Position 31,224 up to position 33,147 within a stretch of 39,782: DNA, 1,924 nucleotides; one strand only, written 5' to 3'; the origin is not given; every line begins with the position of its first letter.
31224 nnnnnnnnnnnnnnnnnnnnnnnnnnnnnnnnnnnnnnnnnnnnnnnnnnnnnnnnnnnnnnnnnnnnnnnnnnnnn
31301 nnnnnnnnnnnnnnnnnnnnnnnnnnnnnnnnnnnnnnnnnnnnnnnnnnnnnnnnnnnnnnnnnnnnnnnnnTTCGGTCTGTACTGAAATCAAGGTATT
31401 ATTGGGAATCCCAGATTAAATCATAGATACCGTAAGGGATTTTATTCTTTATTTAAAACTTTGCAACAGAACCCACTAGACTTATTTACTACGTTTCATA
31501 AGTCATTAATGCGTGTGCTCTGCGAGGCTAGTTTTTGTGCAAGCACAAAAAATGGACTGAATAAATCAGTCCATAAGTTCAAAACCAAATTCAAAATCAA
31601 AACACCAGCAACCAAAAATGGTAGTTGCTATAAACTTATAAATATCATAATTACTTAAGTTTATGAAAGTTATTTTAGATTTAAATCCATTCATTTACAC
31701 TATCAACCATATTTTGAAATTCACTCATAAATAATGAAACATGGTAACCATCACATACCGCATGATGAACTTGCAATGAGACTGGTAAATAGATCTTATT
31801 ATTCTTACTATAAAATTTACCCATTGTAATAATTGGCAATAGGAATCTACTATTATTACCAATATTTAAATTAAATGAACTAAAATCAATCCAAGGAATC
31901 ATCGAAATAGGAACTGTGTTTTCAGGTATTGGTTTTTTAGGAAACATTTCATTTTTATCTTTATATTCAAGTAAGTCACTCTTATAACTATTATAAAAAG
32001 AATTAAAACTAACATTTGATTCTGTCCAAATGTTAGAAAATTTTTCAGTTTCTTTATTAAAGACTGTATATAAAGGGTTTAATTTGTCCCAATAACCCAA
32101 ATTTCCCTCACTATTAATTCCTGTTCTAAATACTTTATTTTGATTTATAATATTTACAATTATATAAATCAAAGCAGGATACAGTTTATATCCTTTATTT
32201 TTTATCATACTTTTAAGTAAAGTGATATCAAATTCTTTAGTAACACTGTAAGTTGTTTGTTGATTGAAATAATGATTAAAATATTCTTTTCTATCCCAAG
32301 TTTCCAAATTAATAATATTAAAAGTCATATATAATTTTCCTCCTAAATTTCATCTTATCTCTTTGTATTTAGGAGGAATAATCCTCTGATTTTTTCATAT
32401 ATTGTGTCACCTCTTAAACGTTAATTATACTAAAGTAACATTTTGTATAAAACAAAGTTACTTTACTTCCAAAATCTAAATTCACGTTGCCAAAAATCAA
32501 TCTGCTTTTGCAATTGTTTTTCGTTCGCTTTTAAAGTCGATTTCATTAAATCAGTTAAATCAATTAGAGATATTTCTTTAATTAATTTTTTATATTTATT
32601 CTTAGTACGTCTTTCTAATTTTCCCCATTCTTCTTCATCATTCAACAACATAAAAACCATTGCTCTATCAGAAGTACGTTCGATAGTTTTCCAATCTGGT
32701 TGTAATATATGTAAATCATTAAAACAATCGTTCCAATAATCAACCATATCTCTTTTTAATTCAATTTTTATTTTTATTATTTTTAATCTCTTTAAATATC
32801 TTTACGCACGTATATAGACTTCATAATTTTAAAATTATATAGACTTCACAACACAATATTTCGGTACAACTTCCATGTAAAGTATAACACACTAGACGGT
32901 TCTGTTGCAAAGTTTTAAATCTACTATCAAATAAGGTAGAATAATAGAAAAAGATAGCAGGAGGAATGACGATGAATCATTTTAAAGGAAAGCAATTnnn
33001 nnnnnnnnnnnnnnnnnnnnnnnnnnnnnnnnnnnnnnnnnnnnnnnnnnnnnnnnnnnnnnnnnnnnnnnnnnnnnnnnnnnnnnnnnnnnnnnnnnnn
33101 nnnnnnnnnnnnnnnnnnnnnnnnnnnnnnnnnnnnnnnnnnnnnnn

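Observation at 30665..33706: The cat segment carries the signature of a circular intermediate captured between two IS1216 copies: the inner flanks share the 8-bp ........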

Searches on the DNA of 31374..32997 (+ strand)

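Call 4: search_dna_similar(query=window:31474-32897:+, collection=plasmids, mode=near, max_rows=40)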
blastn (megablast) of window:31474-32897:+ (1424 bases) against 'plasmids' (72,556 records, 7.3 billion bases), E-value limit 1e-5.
Records with a match: 474; places in all: 549; records where one place covers at least 80% of the query: 145.
Best place of each record, by identity: >=99% 93; 95-99% 21; 90-95% 20; 80-90% 335; 60-80% 5.
By first word of the organism name: Staphylococcus 265; Enterococcus 151; Mammaliicoccus 28; Listeria 6; Lactococcus 5; Streptococcus 5; Ligilactobacillus 4; Macrococcoides 2; Macrococcus 1; Pseudomonas 1; and 6 more.
By predicted mobility (MOB-suite, as given by PLSDB): mobilizable 409; non-mobilizable 54; conjugative 11.
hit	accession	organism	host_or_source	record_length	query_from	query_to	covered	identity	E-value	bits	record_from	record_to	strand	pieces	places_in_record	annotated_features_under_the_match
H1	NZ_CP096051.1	Enterococcus faecium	piglet,cell culture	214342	1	1424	100%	100.0%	0e+0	2630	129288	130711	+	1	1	catA8: chloramphenicol acetyltransferase (CAT) | catA: type A-8 chloramphenicol O-acetyltransferase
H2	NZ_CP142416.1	Enterococcus faecium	Bovine,milk sample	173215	1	1424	100%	100.0%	0e+0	2630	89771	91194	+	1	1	catA8: chloramphenicol acetyltransferase (CAT) | catA: type A-8 chloramphenicol O-acetyltransferase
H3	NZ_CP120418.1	Lactococcus sp. bn62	pig,lung sample of a healthy pig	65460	1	1424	100%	100.0%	0e+0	2630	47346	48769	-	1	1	catA8: chloramphenicol acetyltransferase (CAT) | catA: type A-8 chloramphenicol O-acetyltransferase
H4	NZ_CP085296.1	Enterococcus faecalis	pig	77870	1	1424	100%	99.8%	0e+0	2614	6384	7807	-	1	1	catA8: chloramphenicol acetyltransferase (CAT) | catA: type A-8 chloramphenicol O-acetyltransferase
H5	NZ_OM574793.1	Enterococcus faecalis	-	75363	1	1424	100%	99.8%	0e+0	2614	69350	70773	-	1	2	catA8: chloramphenicol acetyltransferase (CAT) | catA: type A-8 chloramphenicol O-acetyltransferase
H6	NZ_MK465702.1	Enterococcus faecalis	-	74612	1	1424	100%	99.8%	0e+0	2614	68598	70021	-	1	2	catA8: chloramphenicol acetyltransferase (CAT) | catA: type A-8 chloramphenicol O-acetyltransferase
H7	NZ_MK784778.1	Enterococcus faecalis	-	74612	1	1424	100%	99.8%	0e+0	2614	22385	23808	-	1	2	catA8: chloramphenicol acetyltransferase (CAT) | catA: type A-8 chloramphenicol O-acetyltransferase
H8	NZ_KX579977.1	Enterococcus faecalis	chicken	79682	1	1424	100%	99.8%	0e+0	2614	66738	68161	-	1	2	catA8: chloramphenicol acetyltransferase (CAT) | catA: type A-8 chloramphenicol O-acetyltransferase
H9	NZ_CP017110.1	Ligilactobacillus salivarius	Gallus gallus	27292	1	1424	100%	99.7%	0e+0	2608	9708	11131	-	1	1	catA8: chloramphenicol acetyltransferase (CAT) | catA: type A-8 chloramphenicol O-acetyltransferase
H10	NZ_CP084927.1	Ligilactobacillus salivarius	Homo sapiens,mixed culture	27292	1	1424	100%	99.7%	0e+0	2608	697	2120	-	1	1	catA8: chloramphenicol acetyltransferase (CAT) | catA: type A-8 chloramphenicol O-acetyltransferase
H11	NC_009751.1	Lactococcus lactis subsp. lactis K214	-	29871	1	1424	100%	99.6%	0e+0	2603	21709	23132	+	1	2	type A-8 chloramphenicol O-acetyltransferase | catA8: chloramphenicol acetyltransferase (CAT) | catA: type A-8 chloramphenicol O-acetyltransferase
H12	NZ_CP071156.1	Listeria innocua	bacterial culture,food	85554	1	1424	100%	99.6%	0e+0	2603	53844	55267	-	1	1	type A-8 chloramphenicol O-acetyltransferase | catA8: chloramphenicol acetyltransferase (CAT) | catA: type A-8 chloramphenicol O-acetyltransferase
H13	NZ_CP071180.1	Listeria innocua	bacterial culture,food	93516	1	1424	100%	99.6%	0e+0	2603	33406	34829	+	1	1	type A-8 chloramphenicol O-acetyltransferase | catA8: chloramphenicol acetyltransferase (CAT) | catA: type A-8 chloramphenicol O-acetyltransferase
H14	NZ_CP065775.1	Enterococcus faecium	Homo sapiens,urine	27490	1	1424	100%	99.6%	0e+0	2603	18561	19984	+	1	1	type A-8 chloramphenicol O-acetyltransferase | catA8: chloramphenicol acetyltransferase (CAT) | catA: type A-8 chloramphenicol O-acetyltransferase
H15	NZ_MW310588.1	Lactococcus garvieae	-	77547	1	1424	100%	99.6%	0e+0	2603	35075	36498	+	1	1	type A-8 chloramphenicol O-acetyltransferase | catA8: chloramphenicol acetyltransferase (CAT) | catA: type A-8 chloramphenicol O-acetyltransferase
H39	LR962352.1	Enterococcus faecalis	-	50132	1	1421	100%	99.9%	0e+0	2614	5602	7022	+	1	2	catA8: chloramphenicol acetyltransferase (CAT) | catA: type A-8 chloramphenicol O-acetyltransferase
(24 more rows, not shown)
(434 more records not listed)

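Call 5: get_annotated_region(hit=H39, flank=3000)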
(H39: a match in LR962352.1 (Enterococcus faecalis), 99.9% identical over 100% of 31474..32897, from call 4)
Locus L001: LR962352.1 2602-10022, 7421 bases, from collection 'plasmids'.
description: Enterococcus faecalis isolate 28157_4#38 genome assembly, plasmid: 2
organism: Enterococcus faecalis (NCBI taxid 1351)
taxonomy: Bacteria; Bacillota; Bacilli; Lactobacillales; Enterococcaceae; Enterococcus; Enterococcus faecalis
host: -; source: -; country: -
typing (MOB-suite, as given by PLSDB): mobilizable; replicon rep_cluster_1118,rep_cluster_1118,rep_cluster_992; relaxase MOBP,MOBT,MOBV
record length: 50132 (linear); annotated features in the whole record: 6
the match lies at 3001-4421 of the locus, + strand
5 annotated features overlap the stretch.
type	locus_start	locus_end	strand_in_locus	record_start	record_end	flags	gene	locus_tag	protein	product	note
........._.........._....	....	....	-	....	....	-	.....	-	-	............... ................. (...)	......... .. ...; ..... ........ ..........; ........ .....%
predicted_resistance_gene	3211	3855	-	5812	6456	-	catA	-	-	type A-8 chloramphenicol O-acetyltransferase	predicted by amrfinderplus; class PHENICOL; identity 97.21%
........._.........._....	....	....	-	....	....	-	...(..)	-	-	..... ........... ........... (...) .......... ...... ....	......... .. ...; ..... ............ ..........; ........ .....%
predicted_resistance_gene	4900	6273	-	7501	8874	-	tet(L)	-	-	tetracycline efflux MFS transporter Tet(L)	predicted by amrfinderplus; class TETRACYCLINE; identity 100.0%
predicted_resistance_gene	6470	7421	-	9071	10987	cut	tet(M)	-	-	tetracycline resistance ribosomal protection protein Tet(M)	predicted by amrfinderplus; class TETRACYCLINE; identity 100.0%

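Call 6: get_annotated_region(hit=H11, flank=3000)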
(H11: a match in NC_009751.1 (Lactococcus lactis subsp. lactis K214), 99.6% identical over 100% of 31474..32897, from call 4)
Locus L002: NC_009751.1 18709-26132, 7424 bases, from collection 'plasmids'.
description: Lactococcus lactis subsp. lactis K214 plasmid pK214, complete sequence
organism: Lactococcus lactis subsp. lactis K214 (NCBI taxid 889971)
taxonomy: Bacteria; Bacillota; Bacilli; Lactobacillales; Streptococcaceae; Lactococcus; Lactococcus lactis; Lactococcus lactis subsp. lactis K214
host: -; source: -; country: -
typing (MOB-suite, as given by PLSDB): mobilizable; replicon rep_cluster_1118,rep_cluster_1118,rep_cluster_796; relaxase MOBQ,MOBV
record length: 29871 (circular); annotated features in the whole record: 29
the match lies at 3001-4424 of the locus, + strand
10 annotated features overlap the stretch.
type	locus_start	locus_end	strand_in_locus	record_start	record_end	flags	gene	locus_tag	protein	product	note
predicted_resistance_gene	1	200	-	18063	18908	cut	str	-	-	streptomycin adenylyltransferase Str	predicted by amrfinderplus; class AMINOGLYCOSIDE; identity 100.0%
CDS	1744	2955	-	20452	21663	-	mobV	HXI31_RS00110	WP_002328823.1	MobV family relaxase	GO:0006310 - DNA recombination [Evidence IEA]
CDS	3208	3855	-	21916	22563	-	-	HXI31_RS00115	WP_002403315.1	type A-8 chloramphenicol O-acetyltransferase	-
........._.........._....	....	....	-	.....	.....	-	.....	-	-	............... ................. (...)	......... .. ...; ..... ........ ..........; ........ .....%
predicted_resistance_gene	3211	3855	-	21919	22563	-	catA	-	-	type A-8 chloramphenicol O-acetyltransferase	predicted by amrfinderplus; class PHENICOL; identity 100.0%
CDS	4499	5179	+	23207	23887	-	-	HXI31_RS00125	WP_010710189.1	IS6-like element IS1216 family transposase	GO:0006313 - DNA transposition [Evidence IEA]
CDS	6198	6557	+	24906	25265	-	-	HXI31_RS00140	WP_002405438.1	helix-turn-helix domain-containing protein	-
CDS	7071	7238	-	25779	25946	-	-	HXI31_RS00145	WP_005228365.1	cysteine-rich KTR domain-containing protein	-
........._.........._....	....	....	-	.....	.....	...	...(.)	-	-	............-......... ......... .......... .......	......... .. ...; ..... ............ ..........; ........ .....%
predicted_resistance_gene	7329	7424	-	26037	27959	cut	tet(S)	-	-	tetracycline resistance ribosomal protection protein Tet(S)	predicted by amrfinderplus; class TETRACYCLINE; identity 100.0%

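Call 7: get_annotated_region(hit=H1, flank=3000)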
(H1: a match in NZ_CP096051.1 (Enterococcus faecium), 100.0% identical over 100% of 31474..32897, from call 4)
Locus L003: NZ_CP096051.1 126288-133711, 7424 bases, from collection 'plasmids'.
description: Enterococcus faecium strain AKSZ-47 plasmid pW47, complete sequence
organism: Enterococcus faecium (NCBI taxid 1352)
taxonomy: Bacteria; Bacillota; Bacilli; Lactobacillales; Enterococcaceae; Enterococcus; Enterococcus faecium
host: -; source: piglet,cell culture; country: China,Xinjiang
typing (MOB-suite, as given by PLSDB): conjugative; replicon rep_cluster_1118,rep_cluster_893; relaxase MOBP,MOBP; mating-pair formation MPF_T
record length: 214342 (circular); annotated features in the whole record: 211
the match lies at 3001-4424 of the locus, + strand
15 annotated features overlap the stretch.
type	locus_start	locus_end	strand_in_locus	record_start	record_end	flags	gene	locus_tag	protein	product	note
CDS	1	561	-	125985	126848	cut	-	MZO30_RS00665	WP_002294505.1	aminoglycoside nucleotidyltransferase ANT(6)-Ia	-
predicted_resistance_gene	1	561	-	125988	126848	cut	ant(6)-Ia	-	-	aminoglycoside nucleotidyltransferase ANT(6)-Ia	predicted by amrfinderplus; class AMINOGLYCOSIDE; identity 100.0%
CDS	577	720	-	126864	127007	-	-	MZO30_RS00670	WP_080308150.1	topoisomerase DNA-binding C4 zinc finger domain-containing protein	GO:0006265 - DNA topological change [Evidence IEA]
CDS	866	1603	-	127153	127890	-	erm(B)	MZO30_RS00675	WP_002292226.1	23S rRNA (adenine(2058)-N(6))-methyltransferase Erm(B)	-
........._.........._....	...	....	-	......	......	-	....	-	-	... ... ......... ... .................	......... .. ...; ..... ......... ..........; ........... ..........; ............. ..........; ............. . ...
predicted_resistance_gene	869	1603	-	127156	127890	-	erm(B)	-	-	23S rRNA (adenine(2058)-N(6))-methyltransferase Erm(B)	predicted by amrfinderplus; class LINCOSAMIDE/MACROLIDE/STREPTOGRAMIN; identity 100.0%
CDS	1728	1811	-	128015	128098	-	-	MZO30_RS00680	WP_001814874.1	23S rRNA methyltransferase attenuation leader peptide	GO:0046677 - response to antibiotic [Evidence IEA]; GO:0031556 - transcriptional attenuation by ribosome [Evidence IEA]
CDS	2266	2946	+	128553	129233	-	-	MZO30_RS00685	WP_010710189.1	IS6-like element IS1216 family transposase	GO:0006313 - DNA transposition [Evidence IEA]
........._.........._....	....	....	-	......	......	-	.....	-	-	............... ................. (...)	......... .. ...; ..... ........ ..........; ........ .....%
predicted_resistance_gene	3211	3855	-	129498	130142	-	catA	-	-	type A-8 chloramphenicol O-acetyltransferase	predicted by amrfinderplus; class PHENICOL; identity 98.14%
CDS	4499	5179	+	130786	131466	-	-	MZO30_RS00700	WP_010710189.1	IS6-like element IS1216 family transposase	GO:0006313 - DNA transposition [Evidence IEA]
CDS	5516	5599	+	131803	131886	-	-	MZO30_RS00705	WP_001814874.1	23S rRNA methyltransferase attenuation leader peptide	GO:0046677 - response to antibiotic [Evidence IEA]; GO:0031556 - transcriptional attenuation by ribosome [Evidence IEA]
predicted_resistance_gene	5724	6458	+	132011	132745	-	erm(B)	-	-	23S rRNA (adenine(2058)-N(6))-methyltransferase Erm(B)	predicted by amrfinderplus; class LINCOSAMIDE/MACROLIDE/STREPTOGRAMIN; identity 100.0%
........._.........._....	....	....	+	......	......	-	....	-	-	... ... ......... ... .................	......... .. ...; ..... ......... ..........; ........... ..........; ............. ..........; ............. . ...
CDS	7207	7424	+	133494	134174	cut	-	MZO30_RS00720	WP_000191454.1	IS6-like element ISEnfa1 family transposase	GO:0006313 - DNA transposition [Evidence IEA]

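Call 26: search_dna_similar(query=window:31374-31581:+, collection=plasmids, mode=near, max_rows=60)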
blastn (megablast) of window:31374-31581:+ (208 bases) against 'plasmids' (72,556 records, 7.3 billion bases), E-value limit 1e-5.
Records with a match: 1921; places in all: 7516; records where one place covers at least 80% of the query: 10.
Best place of each record, by identity: >=99% 988; 95-99% 832; 90-95% 80; 80-90% 21.
By first word of the organism name: Enterococcus 1535; Lactococcus 185; Staphylococcus 68; Ligilactobacillus 24; Streptococcus 21; Listeria 20; Vagococcus 15; Tetragenococcus 12; Latilactobacillus 8; Pediococcus 8; and 13 more.
By predicted mobility (MOB-suite, as given by PLSDB): mobilizable 801; non-mobilizable 685; conjugative 435.
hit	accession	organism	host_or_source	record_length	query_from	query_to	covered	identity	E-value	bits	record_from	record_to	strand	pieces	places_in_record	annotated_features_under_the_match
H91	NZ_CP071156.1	Listeria innocua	bacterial culture,food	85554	1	208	100%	100.0%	3e-51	392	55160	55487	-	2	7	IS6-like element IS1216 family transposase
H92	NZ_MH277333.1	Listeria monocytogenes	-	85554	1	208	100%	100.0%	3e-51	392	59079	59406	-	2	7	IS6-like element IS1216 family transposase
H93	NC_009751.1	Lactococcus lactis subsp. lactis K214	-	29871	1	208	100%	100.0%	1e-104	385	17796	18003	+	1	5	IS6-like element IS1216 family transposase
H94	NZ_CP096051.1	Enterococcus faecium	piglet,cell culture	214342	1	208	100%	100.0%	1e-104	385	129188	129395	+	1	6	IS6-like element IS1216 family transposase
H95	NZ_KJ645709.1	Enterococcus faecium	Sus scrofa,feces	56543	1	208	100%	100.0%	1e-104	385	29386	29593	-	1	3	IS6-like element IS1216 family transposase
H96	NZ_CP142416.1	Enterococcus faecium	Bovine,milk sample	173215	1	208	100%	100.0%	1e-104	385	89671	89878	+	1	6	IS6-like element IS1216 family transposase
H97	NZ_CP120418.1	Lactococcus sp. bn62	pig,lung sample of a healthy pig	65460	1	208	100%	100.0%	1e-104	385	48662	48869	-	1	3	IS6-like element IS1216 family transposase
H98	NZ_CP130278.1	Lactococcus lactis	Single cell,Dairy fermentation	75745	1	208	100%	100.0%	1e-104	385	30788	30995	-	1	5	IS6-like element IS1216 family transposase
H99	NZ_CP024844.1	Streptococcus iniae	Paralichthys olivaceus,whole ...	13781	1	208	100%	92.8%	4e-75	287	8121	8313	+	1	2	IS6-like element IS1216 family transposase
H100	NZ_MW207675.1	Enterococcus faecium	-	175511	1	192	92%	100.0%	1e-95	355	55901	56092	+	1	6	IS6-like element IS1216 family transposase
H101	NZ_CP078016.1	Enterococcus faecalis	goat,fecal sample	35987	1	127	61%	93.1%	4e-45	187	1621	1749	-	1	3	TraB domain-containing protein | IS6-like element IS1216 family transposase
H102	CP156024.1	Enterococcus faecalis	Homo sapiens,urine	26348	1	127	61%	93.1%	4e-45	187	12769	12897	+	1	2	TraB domain-containing protein | IS6-like element IS1216 family transposase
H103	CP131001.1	Enterococcus faecium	Homo sapiens,blood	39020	1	119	57%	95.0%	2e-44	185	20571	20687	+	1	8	none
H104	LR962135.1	Enterococcus faecalis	-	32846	1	118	57%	95.8%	1e-45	189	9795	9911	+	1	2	record has no annotation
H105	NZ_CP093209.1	Staphylococcus epidermidis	Homo sapiens,blood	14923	85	208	60%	91.1%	6e-39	167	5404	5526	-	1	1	none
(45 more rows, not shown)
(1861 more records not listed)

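Call 27: search_dna_similar(query=window:32790-32997:+, collection=plasmids, mode=near, max_rows=60)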
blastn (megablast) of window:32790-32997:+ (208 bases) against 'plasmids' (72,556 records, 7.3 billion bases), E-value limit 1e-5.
Records with a match: 1906; places in all: 7106; records where one place covers at least 80% of the query: 17.
Best place of each record, by identity: >=99% 1654; 95-99% 242; 90-95% 9; 80-90% 1.
By first word of the organism name: Enterococcus 1512; Lactococcus 186; Listeria 76; Ligilactobacillus 27; Staphylococcus 23; Streptococcus 19; Vagococcus 16; Tetragenococcus 12; Latilactobacillus 8; Pediococcus 8; and 11 more.
By predicted mobility (MOB-suite, as given by PLSDB): mobilizable 804; non-mobilizable 657; conjugative 445.
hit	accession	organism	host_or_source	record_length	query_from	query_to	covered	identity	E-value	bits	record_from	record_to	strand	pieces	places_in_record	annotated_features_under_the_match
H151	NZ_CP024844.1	Streptococcus iniae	Paralichthys olivaceus,whole ...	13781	1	208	100%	100.0%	1e-104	385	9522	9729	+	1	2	IS6-like element IS1216 family transposase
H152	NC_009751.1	Lactococcus lactis subsp. lactis K214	-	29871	1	208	100%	100.0%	1e-104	385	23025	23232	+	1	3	IS6-like element IS1216 family transposase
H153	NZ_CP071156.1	Listeria innocua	bacterial culture,food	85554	1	208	100%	100.0%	1e-104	385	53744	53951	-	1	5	IS6-like element IS1216 family transposase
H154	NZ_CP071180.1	Listeria innocua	bacterial culture,food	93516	1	208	100%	100.0%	1e-104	385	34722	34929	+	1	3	IS6-like element IS1216 family transposase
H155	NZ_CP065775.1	Enterococcus faecium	Homo sapiens,urine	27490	1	208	100%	100.0%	1e-104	385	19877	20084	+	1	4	IS6-like element IS1216 family transposase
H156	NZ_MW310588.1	Lactococcus garvieae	-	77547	1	208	100%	100.0%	1e-104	385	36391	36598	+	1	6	IS6-like element IS1216 family transposase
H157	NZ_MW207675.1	Enterococcus faecium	-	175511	1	208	100%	100.0%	1e-104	385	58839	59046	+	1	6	IS6-like element IS1216 family transposase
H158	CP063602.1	Enterococcus faecium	Homo sapiens,rectal swab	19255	1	208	100%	100.0%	1e-104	385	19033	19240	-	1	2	IS6-like element IS1216 family transposase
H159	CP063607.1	Enterococcus faecium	Homo sapiens,rectal swab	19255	1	208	100%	100.0%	1e-104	385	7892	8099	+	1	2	IS6-like element IS1216 family transposase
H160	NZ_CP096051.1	Enterococcus faecium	piglet,cell culture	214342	1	208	100%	100.0%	1e-104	385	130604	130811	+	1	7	IS6-like element IS1216 family transposase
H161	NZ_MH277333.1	Listeria monocytogenes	-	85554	1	208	100%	100.0%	1e-104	385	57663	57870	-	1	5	IS6-like element IS1216 family transposase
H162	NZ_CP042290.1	Enterococcus hirae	pig,Anal swab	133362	1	208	100%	100.0%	1e-104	385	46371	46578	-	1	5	IS6-like element IS1216 family transposase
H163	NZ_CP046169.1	Enterococcus faecium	Homo sapiens,urine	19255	1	208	100%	100.0%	1e-104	385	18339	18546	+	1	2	IS6-like element IS1216 family transposase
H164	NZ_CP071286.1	Lactococcus garvieae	Homo sapiens,mixed culture,Human feces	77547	1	208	100%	100.0%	1e-104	385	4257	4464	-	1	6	IS6-like element IS1216 family transposase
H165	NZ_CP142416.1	Enterococcus faecium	Bovine,milk sample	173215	1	208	100%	100.0%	1e-104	385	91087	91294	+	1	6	IS6-like element IS1216 family transposase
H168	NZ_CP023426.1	Enterococcus faecium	Homo sapiens,blood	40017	80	208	62%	96.9%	2e-54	219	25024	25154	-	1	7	IS6-like element IS1216 family transposase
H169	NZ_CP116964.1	Enterococcus faecalis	mixed culture,duck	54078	84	208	60%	94.4%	1e-45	189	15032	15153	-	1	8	DUF6440 family protein | IS6-like element IS1216 family transposase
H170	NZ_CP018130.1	Enterococcus faecium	Homo sapiens,feces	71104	92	208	56%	96.6%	3e-46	191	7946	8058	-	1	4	type III secretion system protein PrgN | IS6-like element IS1216 family transposase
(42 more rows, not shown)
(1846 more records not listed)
